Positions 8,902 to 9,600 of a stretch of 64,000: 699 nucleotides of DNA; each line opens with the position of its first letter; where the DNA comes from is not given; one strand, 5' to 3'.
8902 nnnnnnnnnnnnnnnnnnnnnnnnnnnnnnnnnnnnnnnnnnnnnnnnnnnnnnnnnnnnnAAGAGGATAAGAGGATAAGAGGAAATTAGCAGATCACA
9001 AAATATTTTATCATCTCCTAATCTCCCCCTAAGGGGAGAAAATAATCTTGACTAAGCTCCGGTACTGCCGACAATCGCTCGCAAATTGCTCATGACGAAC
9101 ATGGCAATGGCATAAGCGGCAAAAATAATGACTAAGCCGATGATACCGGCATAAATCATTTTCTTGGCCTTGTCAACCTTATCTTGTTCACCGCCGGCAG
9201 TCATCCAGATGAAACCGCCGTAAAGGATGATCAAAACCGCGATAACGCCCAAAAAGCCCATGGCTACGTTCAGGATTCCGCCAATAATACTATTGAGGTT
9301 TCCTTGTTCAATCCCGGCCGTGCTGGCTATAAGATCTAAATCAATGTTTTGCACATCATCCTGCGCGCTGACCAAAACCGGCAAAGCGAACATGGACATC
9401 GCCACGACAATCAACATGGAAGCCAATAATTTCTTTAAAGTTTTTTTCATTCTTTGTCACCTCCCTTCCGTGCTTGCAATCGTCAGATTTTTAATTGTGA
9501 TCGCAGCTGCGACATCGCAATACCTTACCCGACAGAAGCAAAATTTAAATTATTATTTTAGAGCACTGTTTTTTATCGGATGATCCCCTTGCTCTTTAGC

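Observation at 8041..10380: Five tandem, independently terminated paralogs of a VirB2/TrbC-like pilin-type small membrane protein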

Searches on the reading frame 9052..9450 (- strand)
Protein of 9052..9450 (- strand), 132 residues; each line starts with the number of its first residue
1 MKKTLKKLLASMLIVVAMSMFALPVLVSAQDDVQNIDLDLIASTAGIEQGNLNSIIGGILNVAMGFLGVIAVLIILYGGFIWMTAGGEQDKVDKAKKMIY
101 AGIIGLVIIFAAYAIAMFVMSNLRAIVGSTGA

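Call 3: search_protein_families(library=pfam, proteins=[window:9055-9450:-], max_evalue=1)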
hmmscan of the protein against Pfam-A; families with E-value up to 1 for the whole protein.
seq(132 aa): 4 families
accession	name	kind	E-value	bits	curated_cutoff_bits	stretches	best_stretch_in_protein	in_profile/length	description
PF18895.5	T4SS_pilin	-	3.4e-09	37.1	26.6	1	50-118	3-70/71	Type IV secretion system pilin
PF04956.18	TrbC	-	0.00083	20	27.9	1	2-116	2-95/98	TrbC/VIRB2 pilin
PF19747.4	DUF6234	-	0.63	10.9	27.5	1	69-117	19-71/129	Family of unknown function (DUF6234)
PF05987.18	DUF898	-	0.79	9.2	28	0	22-121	148-247/336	Bacterial protein of unknown function (DUF898)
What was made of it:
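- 9052..9450 (-): c3, pilin position 3 ('type C'), 132 aa. Proposed major subunit. PF18895 37.1 bits and TrbC 20.0 bits, the latter sub-threshold (call 3).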

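Call 14: find_encoding_contigs(protein=window:9052-9450:-, flank=10000, max_places=6)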
Protein window:9052-9450:- (132 aa): no gene with exactly this product is on record in the collection.
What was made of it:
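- Tried and rejected: Exact look-up of c3 in the contig index failed (call 14).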

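Call 15: find_homologous_proteins(query=window:9055-9450:-)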
Query seq(132 aa) (132 aa): 401 proteins with E <= 0.001 among 465 candidates; the best 120 are listed.
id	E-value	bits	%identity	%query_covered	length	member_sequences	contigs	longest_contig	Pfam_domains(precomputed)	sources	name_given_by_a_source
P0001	9.3e-72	256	100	100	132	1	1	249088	PF18895.6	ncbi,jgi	ncbi:MAG: hypothetical protein WC668_00385 [Patescibacteria group bacterium]|jgi:hypothetical protei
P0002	1.2e-68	246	95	99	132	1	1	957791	PF18895.6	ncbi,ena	ncbi:MAG: hypothetical protein WC473_03655 [Patescibacteria group bacterium]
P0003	2.6e-68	245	95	99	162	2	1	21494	PF18895.6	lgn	-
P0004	9.3e-65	234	100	92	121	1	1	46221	PF18895.6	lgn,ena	-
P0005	3.7e-50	187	85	90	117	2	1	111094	PF18895.6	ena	-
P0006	4.9e-45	170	68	100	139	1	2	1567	PF18895.6,PF04956.19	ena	-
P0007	7.4e-40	154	65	97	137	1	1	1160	PF18895.6,PF04956.19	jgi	-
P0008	3.3e-36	142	61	95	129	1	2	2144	PF18895.6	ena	-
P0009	4.4e-36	141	59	97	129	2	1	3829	PF18895.6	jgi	-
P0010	7.7e-36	141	58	96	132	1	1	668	PF18895.6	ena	-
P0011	1.9e-35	139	56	98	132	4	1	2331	PF18895.6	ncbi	-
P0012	2.4e-35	139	61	98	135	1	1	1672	PF18895.6,PF04956.19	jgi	-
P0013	1.6e-32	130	59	95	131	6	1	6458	PF18895.6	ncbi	-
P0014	4.8e-32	128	57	95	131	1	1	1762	PF18895.6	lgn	-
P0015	5.6e-32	128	58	95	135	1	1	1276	PF18895.6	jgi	jgi:hypothetical protein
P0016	1.3e-31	127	59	95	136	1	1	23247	PF18895.6,PF04956.19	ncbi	ncbi:MAG: pilin [Patescibacteria group bacterium]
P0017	1.4e-31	127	56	99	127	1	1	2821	PF18895.6,PF04956.19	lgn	-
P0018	2.5e-31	126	59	95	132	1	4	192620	PF18895.6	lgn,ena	-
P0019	3.1e-31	126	58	95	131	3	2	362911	PF18895.6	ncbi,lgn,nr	ncbi:MAG: hypothetical protein BWY53_00136 [Parcubacteria group bacterium ADurb.Bin326]|nr:MAG: hypo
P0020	3.3e-31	126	56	98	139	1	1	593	PF18895.6,PF04956.19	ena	-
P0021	3.4e-31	126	59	96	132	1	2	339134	PF18895.6,PF05987.19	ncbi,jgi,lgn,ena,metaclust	metaclust:\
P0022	4.9e-31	125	56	98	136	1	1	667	PF18895.6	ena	-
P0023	8.0e-31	124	59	98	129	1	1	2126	PF18895.6,PF04956.19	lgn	-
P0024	1.3e-30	124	62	88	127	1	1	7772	PF18895.6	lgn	-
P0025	1.4e-30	124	57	98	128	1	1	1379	PF18895.6,PF04956.19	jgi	jgi:hypothetical protein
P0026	2.1e-30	123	59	93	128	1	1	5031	PF18895.6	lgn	-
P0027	2.6e-30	123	53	98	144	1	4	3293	PF18895.6,PF04956.19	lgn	-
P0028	3.1e-30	123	56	95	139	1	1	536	PF18895.6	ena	-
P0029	3.2e-30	123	56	98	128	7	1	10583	PF18895.6,PF04956.19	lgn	-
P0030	4.6e-30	122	57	98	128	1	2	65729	PF18895.6,PF04956.19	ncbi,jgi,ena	ncbi:MAG: hypothetical protein WCT26_00295 [Candidatus Buchananbacteria bacterium]|jgi:hypothetical 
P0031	5.3e-30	122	55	95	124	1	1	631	PF18895.6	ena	-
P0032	5.6e-30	122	55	98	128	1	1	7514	PF18895.6,PF04956.19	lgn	-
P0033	6.4e-30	122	54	97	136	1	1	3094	PF18895.6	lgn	-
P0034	7.5e-30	121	55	98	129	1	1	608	PF18895.6,PF04956.19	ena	-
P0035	9.8e-30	121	51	90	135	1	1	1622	PF18895.6,PF04956.19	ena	-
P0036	1.1e-29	121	53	98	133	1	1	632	PF18895.6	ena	-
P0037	1.3e-29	121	53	97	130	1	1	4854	PF18895.6,PF04956.19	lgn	-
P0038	3.3e-29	119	51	96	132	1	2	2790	PF18895.6,PF04956.19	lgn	-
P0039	3.3e-29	119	54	95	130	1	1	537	PF18895.6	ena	-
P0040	3.8e-29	119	53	95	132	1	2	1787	PF18895.6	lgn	-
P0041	4.0e-29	119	62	85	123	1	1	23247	PF18895.6,PF04956.19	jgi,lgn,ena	-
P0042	5.3e-29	119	56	93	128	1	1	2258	PF18895.6,PF04956.19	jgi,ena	-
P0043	6.5e-29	118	67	67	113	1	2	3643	PF18895.6,PF04956.19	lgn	-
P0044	6.8e-29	118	58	86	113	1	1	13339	PF18895.6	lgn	-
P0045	1.2e-28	117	52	95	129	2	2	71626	PF18895.6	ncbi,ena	-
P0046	1.4e-28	117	50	94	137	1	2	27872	PF18895.6,PF04956.19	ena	-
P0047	2.0e-28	117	59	86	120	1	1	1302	PF18895.6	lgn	-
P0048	4.2e-28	116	60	86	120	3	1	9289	PF18895.6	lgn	-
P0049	5.9e-28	115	56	86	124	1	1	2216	PF18895.6,PF04956.19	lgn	-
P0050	6.2e-28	115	53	92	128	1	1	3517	PF18895.6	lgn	-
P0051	6.4e-28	115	54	97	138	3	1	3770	PF18895.6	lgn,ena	-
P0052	7.2e-28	115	54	92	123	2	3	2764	PF18895.6,PF04956.19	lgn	-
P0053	7.7e-28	115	57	88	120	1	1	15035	PF18895.6,PF04956.19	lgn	-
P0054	9.6e-28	115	50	98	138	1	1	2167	PF18895.6,PF04956.19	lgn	-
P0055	1.0e-27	114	57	98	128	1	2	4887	PF18895.6,PF04956.19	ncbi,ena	-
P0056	1.2e-27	114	53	92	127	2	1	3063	PF18895.6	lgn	-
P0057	1.4e-27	114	50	98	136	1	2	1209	PF18895.6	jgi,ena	jgi:hypothetical protein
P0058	1.5e-27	114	52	97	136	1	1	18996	PF18895.6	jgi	jgi:hypothetical protein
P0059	1.8e-27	114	55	95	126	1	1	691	PF18895.6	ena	-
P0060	1.9e-27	114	51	98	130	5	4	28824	PF18895.6,PF04956.19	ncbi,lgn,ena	ncbi:MAG: hypothetical protein AAB969_03300 [Patescibacteria group bacterium]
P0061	2.0e-27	114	48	94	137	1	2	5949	PF18895.6,PF04956.19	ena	-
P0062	2.2e-27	113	48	89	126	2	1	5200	PF18895.6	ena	-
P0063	3.7e-27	113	52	96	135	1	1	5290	PF18895.6,PF04956.19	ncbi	-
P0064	6.4e-27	112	49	98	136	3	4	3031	PF18895.6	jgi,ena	jgi:hypothetical protein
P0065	1.0e-26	111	57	85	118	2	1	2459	PF18895.6,PF04956.19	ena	-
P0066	1.0e-26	111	50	100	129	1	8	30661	PF18895.6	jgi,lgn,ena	jgi:hypothetical protein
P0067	2.1e-26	110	55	98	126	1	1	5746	PF18895.6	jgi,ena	-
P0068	8.4e-26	108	48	96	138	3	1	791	PF18895.6,PF04956.19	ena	-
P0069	9.9e-26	108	51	92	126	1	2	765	PF18895.6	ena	-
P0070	1.1e-25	108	47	98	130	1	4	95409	PF18895.6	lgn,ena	-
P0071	1.7e-25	107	51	96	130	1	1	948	PF18895.6,PF04956.19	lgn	-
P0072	1.8e-25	107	49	98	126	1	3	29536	PF18895.6,PF04956.19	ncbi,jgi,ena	ncbi:MAG: hypothetical protein WCP18_02560 [bacterium]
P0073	2.5e-25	107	51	84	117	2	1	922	PF18895.6,PF04956.19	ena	-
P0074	3.0e-25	107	49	91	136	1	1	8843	PF18895.6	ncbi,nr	ncbi:hypothetical protein HZA71_00325 [Candidatus Falkowbacteria bacterium]|nr:hypothetical protein 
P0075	3.5e-25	106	50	90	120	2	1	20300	PF18895.6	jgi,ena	-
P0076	4.2e-25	106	50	89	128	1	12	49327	PF18895.6,PF04956.19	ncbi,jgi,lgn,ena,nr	ncbi:MAG TPA: pilin [bacterium]|nr:pilin [bacterium] HPN81569.1 pilin [bacterium] HPW39552.1 pilin [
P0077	4.3e-25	106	57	74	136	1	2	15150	PF18895.6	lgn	-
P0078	4.4e-25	106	50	93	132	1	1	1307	PF18895.6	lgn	-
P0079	6.5e-25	105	47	94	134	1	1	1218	PF18895.6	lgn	-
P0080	6.6e-25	105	53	89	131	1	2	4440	PF18895.6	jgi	-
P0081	5.2e-24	103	49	90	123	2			PF18895.6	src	-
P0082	5.8e-24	102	59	64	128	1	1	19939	PF18895.6,PF04956.19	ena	-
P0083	6.3e-24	102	54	83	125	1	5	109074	PF18895.6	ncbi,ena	-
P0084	7.6e-24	102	48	96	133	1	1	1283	PF18895.6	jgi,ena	-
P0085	8.3e-24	102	52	89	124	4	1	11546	PF18895.6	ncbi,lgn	-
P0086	1.2e-23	101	59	64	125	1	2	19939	PF18895.6,PF04956.19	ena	-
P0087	1.3e-23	101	46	98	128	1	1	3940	PF18895.6,PF04956.19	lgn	-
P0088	1.6e-23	101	50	89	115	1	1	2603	PF18895.6,PF04956.19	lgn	-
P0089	1.7e-23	101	48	96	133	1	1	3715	PF18895.6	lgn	-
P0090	1.8e-23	101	51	77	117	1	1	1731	PF18895.6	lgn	-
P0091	2.0e-23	101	51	77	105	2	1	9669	PF18895.6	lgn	-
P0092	3.0e-23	100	47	96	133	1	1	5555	PF18895.6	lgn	-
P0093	3.3e-23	100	49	85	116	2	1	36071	PF18895.6,PF04956.19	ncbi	-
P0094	3.4e-23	100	62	59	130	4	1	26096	PF18895.6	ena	-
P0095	3.7e-23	100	49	90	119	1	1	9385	PF18895.6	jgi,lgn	jgi:uncharacterized membrane protein YidH (DUF202 family)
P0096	4.0e-23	100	55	65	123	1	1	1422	PF18895.6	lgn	-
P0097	4.2e-23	100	51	77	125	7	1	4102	PF18895.6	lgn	-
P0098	4.9e-23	99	48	96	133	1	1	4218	PF18895.6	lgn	-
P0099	7.0e-23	99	47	96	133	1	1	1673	PF18895.6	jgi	-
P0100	7.6e-23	99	45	95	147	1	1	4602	PF18895.6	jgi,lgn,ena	-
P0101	9.1e-23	98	55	77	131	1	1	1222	PF18895.6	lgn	-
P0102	9.6e-23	98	54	93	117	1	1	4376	PF18895.6,PF04956.19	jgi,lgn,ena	-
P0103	1.0e-22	98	47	99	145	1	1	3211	PF18895.6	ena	-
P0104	1.2e-22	98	58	73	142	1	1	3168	PF18895.6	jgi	jgi:hypothetical protein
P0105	1.2e-22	98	55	72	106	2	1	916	PF18895.6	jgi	-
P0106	1.3e-22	98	45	98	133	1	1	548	PF18895.6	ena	-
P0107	1.8e-22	98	61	61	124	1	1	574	PF18895.6,PF04956.19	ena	-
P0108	1.9e-22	97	54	80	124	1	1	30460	PF18895.6,PF04956.19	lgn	-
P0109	2.1e-22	97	45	92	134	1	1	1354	PF18895.6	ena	-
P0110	2.1e-22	97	47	96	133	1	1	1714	PF18895.6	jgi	-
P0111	2.6e-22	97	43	96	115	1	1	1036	PF18895.6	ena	-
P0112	2.7e-22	97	46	95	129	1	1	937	PF18895.6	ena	-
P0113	2.9e-22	97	55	70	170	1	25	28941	PF18895.6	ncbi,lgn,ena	-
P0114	3.0e-22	97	48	86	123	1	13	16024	PF18895.6,PF04956.19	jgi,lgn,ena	-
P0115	3.3e-22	97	52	76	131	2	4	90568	PF18895.6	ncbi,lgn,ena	-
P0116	3.4e-22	97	46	88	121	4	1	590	PF18895.6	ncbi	-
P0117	3.8e-22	96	48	93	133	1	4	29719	PF18895.6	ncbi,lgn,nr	ncbi:hypothetical protein KJ673_01050 [Patescibacteria group bacterium]|nr:hypothetical protein [Pat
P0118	4.2e-22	96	47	100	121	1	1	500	PF18895.6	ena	-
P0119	4.4e-22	96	48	92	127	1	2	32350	PF18895.6,PF04956.19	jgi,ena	-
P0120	4.9e-22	96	50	97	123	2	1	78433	PF18895.6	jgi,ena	-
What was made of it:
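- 44 of 120 homologues also carry precomputed PF04956 TrbC hits (call 15).
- Tried and rejected: The source was identified through a 100% identical NCBI/JGI protein instead (call 15).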

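Call 16: find_encoding_contigs(protein=P0002, flank=10000, max_places=3)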
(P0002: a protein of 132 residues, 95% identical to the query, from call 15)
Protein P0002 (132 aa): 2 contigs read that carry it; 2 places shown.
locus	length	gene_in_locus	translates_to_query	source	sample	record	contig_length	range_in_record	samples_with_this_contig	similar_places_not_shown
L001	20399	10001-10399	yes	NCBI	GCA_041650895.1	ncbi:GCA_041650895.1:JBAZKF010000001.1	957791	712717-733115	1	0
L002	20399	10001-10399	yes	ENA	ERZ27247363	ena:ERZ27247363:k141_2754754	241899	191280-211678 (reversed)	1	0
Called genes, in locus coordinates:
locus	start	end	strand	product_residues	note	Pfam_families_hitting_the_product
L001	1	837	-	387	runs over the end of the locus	-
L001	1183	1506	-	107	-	-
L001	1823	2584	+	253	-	-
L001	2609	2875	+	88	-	PF12961:DUF3850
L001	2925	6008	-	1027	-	-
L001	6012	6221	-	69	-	-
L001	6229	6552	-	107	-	PF18908:DUF5663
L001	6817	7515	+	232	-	-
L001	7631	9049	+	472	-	-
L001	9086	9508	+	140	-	PF18895:T4SS_pilin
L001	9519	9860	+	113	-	PF04956:TrbC (weak), PF18895:T4SS_pilin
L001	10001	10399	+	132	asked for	PF18895:T4SS_pilin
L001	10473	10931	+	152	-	PF18895:T4SS_pilin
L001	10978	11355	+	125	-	PF18895:T4SS_pilin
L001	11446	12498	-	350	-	PF10432:bact-PGI_C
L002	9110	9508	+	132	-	PF18895:T4SS_pilin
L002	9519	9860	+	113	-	PF04956:TrbC (weak), PF18895:T4SS_pilin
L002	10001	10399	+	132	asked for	PF18895:T4SS_pilin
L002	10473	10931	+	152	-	PF18895:T4SS_pilin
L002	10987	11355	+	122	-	PF18895:T4SS_pilin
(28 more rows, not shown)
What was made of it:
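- Checked: The relative's called gene is 125 aa (call 16).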

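Call 17: find_encoding_contigs(protein=P0019, flank=10000, max_places=3)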
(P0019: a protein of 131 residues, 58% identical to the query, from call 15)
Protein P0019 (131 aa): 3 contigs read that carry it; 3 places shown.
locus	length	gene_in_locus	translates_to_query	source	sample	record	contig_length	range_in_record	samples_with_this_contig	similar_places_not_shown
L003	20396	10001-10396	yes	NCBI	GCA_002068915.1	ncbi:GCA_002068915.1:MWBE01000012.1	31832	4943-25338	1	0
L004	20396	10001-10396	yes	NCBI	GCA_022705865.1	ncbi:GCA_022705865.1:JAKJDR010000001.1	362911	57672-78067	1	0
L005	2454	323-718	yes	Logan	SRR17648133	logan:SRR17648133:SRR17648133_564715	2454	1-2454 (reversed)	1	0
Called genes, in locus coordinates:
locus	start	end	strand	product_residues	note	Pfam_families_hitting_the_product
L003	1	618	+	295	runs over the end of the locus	PF00701:DHDPS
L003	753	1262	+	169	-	-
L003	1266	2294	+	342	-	-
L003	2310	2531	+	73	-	-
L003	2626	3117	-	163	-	-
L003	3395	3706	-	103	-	-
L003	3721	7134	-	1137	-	-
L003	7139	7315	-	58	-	-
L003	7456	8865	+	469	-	PF01547:SBP_bac_1, PF13416:SBP_bac_8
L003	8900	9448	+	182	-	PF18895:T4SS_pilin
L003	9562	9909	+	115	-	PF04956:TrbC, PF18895:T4SS_pilin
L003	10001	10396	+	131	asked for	PF18895:T4SS_pilin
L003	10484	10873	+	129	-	PF18895:T4SS_pilin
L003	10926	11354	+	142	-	PF18895:T4SS_pilin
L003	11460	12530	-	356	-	PF10432:bact-PGI_C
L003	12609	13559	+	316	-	PF01368:DHH, PF02272:DHHA1 (weak)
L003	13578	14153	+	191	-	PF00574:CLP_protease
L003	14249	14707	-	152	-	PF01928:CYTH (weak)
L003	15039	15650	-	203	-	PF13521:AAA_28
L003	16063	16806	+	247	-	PF01978:TrmB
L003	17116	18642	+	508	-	PF12072:RNase_Y_N, PF00013:KH_1, PF22891:KH_PNO1_2nd (weak), PF01966:HD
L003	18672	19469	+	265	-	PF13277:YmdB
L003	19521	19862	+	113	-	PF00216:Bac_DNA_binding, PF18291:HU-HIG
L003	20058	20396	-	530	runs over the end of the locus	PF04055:Radical_SAM, PF16199:Radical_SAM_C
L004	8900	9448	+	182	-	PF18895:T4SS_pilin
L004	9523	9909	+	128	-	PF04956:TrbC, PF18895:T4SS_pilin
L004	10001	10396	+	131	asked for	PF18895:T4SS_pilin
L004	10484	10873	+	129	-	PF18895:T4SS_pilin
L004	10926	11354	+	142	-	PF18895:T4SS_pilin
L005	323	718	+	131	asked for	PF18895:T4SS_pilin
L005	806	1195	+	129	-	PF18895:T4SS_pilin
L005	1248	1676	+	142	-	PF18895:T4SS_pilin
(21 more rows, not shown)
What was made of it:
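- On Pfam PF04956 TrbC/VirB2 pilin (sensu stricto): Some orthologues and 44 of 120 homologues do carry precomputed PF04956 hits (calls 15, 17).
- Closest known: VirB2/TrbC/TraA conjugative pilins of diderm T4SS. Same: Sub-threshold PF04956 hits for c1 and c3, and E<=1e-5 for the c4 orthologue in L003 (calls 3, 17).
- Same synteny in relatives: calls 16 and 17.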

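Call 53: predict_structure(alignment_id=A3)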
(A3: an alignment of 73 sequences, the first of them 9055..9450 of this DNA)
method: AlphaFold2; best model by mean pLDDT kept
length: 132 residues; sequences in the alignment: 73
mean_pLDDT: 78.9   pTM: 0.55
mean pLDDT of the five models: 78.9, 77.2, 76.3, 75.9, 73.5
residues with pLDDT >= 90: 56; 70-90: 32; 50-70: 39; < 50: 5
segments of 3 or more residues with pLDDT < 50: 32-34
pLDDT, mean of each block of 10 residues (from residue 1): 61 73 62 53 58 81 94 97 94 96 96 91 75 49
secondary structure, 60 per line:
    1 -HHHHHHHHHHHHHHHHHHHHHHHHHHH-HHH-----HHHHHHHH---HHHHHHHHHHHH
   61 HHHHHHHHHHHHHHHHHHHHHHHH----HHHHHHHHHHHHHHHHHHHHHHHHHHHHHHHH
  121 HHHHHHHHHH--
elements in order: H2-28 H38-45 H49-84 H89-130
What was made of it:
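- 9052..9450 (-): The AF2 model shows helices 49-84 and 89-130 with pLDDT >90 (call 53).
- On Pfam PF18895 T4SS_pilin: AF2 helices 49-84 and 89-130 with pLDDT >90 (call 53).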

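Call 56: fold_search(model_id=the predicted structure, library=pdb)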
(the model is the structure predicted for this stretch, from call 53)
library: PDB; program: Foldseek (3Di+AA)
matches with E <= 10: 139; with E <= 0.001: 0
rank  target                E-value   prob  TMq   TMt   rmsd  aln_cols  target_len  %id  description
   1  1a91_MODEL_1_A        1.1e+00  0.84  0.44  0.68   2.8        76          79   20  SUBUNIT C OF THE F1FO ATP SYNTHASE OF ESCHERICHIA COLI; NMR, 10 STRUCTURES (released 1998-07-01)
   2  3epv_C                1.4e+00  0.92  0.46  0.56   2.5        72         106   10  X-ray Structure of the Metal-sensor CnrX in both the Apo- and Copper-bound Forms (released 2008-11-25)
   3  1l6t_MODEL_1_A        1.8e+00  0.41  0.37  0.55   3.9        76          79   17  STRUCTURE OF ALA24/ASP61 TO ASP24/ASN61 SUBSTITUTED SUBUNIT C OF ESCHERICHIA COLI ATP SYNTHASE (released 2002-07-24)
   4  2y3h_B                2.1e+00  0.85  0.46  0.55   2.5        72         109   10  E63Q mutant of Cupriavidus metallidurans CH34 CnrXs (released 2011-03-30)
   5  2y3h_A                2.7e+00  0.80  0.46  0.55   2.5        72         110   10  E63Q mutant of Cupriavidus metallidurans CH34 CnrXs (released 2011-03-30)
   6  9a72_A                3.1e+00  0.20  0.41  0.21  16.9       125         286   16  Integrative model of YFMS-CHEW by crosslinking MS and deep learning (released 2024-09-18)
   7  4bix_B                3.1e+00  0.08  0.25  0.17   7.2        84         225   10  Crystal structure of CpxAHDC (monoclinic form 1) (released 2014-02-12)
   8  6s7t_H                3.3e+00  0.12  0.21  0.23   5.5        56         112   21  Cryo-EM structure of human oligosaccharyltransferase complex OST-B (released 2019-12-18)
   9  2y3h_C                3.5e+00  0.51  0.47  0.57   9.0        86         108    8  E63Q mutant of Cupriavidus metallidurans CH34 CnrXs (released 2011-03-30)
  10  9a2v_MODEL_1_A        3.5e+00  0.20  0.32  0.13   4.6        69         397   16  Model of E. coli AcrA by in-cell photo-crosslinking MS and deep learning (released 2023-02-24)
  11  3uun_A                3.7e+00  0.16  0.40  0.45   7.2       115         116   18  Crystal Structure of N-terminal first spectrin repeat of dystrophin (released 2012-09-19)
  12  4wwb                  4.0e+00  0.63  0.46  0.54   2.4        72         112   10  High-resolution structure of the Ni-bound form of the Y135F mutant of C. metallidurans CnrXs (released 2015-02-11)
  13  4jq5_E                4.0e+00  0.51  0.47  0.69   2.7        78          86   12  Crystal structure of the human Nup49CCS2+3* coiled-coil segment (released 2014-09-24)
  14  1h2s_B                4.0e+00  0.12  0.23  0.41   4.9        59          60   22  Molecular basis of transmenbrane signalling by sensory rhodopsin II-transducer complex (released 2002-10-10)
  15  4mtx_A                4.2e+00  0.20  0.42  0.55  14.8       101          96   17  Structure of the ERS1 dimerization and histidine phosphotransfer domain from Arabidopsis thaliana (released 2014-10-01)
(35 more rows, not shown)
